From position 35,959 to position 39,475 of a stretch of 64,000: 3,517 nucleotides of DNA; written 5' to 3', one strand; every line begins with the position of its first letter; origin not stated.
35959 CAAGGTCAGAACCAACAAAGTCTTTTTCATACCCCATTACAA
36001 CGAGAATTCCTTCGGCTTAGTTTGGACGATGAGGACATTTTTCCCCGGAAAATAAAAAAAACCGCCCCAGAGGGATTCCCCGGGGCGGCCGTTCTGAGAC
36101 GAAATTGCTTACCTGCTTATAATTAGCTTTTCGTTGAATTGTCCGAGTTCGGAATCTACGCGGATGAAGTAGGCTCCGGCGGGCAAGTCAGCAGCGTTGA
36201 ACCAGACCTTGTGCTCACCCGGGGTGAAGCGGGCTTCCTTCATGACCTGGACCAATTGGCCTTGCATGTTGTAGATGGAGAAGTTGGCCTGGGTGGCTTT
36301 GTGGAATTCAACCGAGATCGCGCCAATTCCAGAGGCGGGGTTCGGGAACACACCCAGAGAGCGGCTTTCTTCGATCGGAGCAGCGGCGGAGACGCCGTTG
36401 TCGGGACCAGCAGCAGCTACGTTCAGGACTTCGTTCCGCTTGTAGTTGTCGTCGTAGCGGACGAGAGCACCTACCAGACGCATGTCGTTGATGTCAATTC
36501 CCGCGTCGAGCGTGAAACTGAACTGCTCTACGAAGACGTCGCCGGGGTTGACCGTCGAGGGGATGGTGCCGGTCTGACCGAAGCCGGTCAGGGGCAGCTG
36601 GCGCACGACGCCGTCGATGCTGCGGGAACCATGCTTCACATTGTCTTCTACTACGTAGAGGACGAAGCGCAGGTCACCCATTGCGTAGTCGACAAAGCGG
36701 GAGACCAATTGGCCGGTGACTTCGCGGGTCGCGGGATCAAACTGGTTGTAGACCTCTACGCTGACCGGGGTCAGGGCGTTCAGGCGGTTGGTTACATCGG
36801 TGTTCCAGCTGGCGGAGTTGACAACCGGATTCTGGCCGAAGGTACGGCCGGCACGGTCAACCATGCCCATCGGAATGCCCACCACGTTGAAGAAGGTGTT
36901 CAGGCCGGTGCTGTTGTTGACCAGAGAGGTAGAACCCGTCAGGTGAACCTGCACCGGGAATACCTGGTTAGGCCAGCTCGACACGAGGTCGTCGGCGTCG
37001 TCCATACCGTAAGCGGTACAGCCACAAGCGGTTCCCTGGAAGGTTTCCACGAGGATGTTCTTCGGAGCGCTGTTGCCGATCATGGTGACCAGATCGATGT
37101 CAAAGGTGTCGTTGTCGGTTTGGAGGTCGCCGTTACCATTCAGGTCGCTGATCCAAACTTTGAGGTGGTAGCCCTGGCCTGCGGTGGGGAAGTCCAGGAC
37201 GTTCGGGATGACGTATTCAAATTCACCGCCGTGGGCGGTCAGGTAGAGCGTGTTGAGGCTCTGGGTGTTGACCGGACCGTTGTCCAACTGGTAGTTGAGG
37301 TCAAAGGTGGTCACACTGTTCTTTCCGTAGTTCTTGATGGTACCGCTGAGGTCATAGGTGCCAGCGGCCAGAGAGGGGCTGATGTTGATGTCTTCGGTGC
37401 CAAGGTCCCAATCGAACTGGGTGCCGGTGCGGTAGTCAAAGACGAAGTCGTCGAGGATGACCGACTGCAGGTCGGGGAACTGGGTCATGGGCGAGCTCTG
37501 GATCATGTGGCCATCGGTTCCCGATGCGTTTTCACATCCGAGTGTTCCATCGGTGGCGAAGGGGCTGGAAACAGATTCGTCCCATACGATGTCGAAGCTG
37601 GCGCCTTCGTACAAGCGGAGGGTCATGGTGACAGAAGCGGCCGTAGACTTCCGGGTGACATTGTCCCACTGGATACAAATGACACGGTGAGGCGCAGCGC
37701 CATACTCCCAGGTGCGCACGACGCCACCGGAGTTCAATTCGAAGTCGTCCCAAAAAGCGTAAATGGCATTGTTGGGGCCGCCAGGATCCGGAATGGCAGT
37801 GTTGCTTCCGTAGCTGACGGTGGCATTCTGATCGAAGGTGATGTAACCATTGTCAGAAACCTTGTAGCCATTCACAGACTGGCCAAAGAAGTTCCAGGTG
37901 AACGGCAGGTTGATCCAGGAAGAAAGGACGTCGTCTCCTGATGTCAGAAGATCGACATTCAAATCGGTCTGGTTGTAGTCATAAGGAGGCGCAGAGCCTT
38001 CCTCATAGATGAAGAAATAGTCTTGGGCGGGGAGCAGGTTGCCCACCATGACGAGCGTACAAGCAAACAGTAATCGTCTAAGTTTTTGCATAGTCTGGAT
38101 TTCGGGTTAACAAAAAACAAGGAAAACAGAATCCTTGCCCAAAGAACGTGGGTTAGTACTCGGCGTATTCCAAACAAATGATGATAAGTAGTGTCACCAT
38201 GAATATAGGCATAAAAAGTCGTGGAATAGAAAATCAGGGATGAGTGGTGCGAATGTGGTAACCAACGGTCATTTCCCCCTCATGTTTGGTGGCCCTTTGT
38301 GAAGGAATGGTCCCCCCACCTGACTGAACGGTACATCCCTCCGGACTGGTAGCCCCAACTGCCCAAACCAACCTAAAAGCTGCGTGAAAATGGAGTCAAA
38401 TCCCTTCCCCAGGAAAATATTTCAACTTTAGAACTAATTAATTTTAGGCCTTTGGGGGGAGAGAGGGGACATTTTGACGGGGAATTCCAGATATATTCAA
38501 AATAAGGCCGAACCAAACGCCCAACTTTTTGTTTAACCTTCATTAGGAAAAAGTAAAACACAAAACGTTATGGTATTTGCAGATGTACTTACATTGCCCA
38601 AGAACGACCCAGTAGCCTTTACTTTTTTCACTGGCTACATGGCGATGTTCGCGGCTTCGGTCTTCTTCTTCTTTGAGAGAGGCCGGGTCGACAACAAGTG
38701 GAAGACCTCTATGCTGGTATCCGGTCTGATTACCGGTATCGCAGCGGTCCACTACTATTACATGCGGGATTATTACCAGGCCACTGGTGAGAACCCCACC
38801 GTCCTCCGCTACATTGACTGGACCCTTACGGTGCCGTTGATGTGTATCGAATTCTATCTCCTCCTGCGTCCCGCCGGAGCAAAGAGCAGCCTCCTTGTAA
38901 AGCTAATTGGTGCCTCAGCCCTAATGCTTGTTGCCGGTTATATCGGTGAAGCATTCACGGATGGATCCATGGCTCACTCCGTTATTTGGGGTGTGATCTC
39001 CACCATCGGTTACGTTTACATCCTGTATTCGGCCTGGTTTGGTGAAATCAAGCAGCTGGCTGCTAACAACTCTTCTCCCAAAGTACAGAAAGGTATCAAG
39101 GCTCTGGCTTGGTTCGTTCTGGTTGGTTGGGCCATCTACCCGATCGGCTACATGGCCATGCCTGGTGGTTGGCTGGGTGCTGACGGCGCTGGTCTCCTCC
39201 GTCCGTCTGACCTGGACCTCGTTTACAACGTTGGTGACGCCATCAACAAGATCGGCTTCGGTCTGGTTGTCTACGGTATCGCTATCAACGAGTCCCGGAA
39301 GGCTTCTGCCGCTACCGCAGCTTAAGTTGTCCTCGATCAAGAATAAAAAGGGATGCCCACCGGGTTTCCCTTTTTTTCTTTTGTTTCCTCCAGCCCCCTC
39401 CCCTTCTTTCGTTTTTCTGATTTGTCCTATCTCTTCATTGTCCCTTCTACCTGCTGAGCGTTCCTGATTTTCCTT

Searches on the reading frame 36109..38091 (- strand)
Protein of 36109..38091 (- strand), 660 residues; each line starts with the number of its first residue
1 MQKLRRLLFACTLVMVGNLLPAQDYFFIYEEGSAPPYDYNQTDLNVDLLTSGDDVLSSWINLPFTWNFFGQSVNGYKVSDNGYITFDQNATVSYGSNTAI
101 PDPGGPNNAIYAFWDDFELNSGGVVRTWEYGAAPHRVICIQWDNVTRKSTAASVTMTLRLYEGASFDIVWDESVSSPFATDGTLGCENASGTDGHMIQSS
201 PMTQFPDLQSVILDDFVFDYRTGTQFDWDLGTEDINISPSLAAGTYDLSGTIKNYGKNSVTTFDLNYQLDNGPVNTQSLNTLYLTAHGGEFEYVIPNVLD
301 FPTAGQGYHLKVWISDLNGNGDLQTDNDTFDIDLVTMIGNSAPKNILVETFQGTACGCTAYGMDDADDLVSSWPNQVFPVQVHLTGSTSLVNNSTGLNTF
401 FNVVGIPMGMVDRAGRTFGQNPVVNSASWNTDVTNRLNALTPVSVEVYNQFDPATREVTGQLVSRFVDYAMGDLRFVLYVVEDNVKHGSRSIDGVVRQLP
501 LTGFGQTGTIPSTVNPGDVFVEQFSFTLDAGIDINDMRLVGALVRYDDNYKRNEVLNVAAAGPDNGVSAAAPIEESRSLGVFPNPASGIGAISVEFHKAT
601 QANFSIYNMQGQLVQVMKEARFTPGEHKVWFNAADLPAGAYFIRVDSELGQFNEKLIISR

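Call 52: search_protein_families(library=pfam, proteins=[window:36109-38091:-], max_evalue=0.00001)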
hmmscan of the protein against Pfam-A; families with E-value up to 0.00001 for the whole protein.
window:36109-38091:- (660 aa): 2 families
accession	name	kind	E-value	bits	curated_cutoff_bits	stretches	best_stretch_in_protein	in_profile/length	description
PF18962.6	Por_Secre_tail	-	1.9e-12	47.7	27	1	581-658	1-75/75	Secretion system C-terminal sorting domain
PF11551.14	Omp28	-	8.9e-08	32.6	34.9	1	398-560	5-164/171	Outer membrane protein Omp28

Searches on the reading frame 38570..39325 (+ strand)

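Call 52: search_protein_families(library=pfam, proteins=[window:38570-39325:+], max_evalue=0.00001)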
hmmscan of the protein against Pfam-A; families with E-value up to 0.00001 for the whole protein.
window:38570-39325:+ (251 aa): 1 family
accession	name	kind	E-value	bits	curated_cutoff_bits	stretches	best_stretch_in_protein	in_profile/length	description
PF01036.24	Bac_rhodopsin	-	1.3e-47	162.6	24.6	1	16-238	4-221/224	Bacteriorhodopsin-like protein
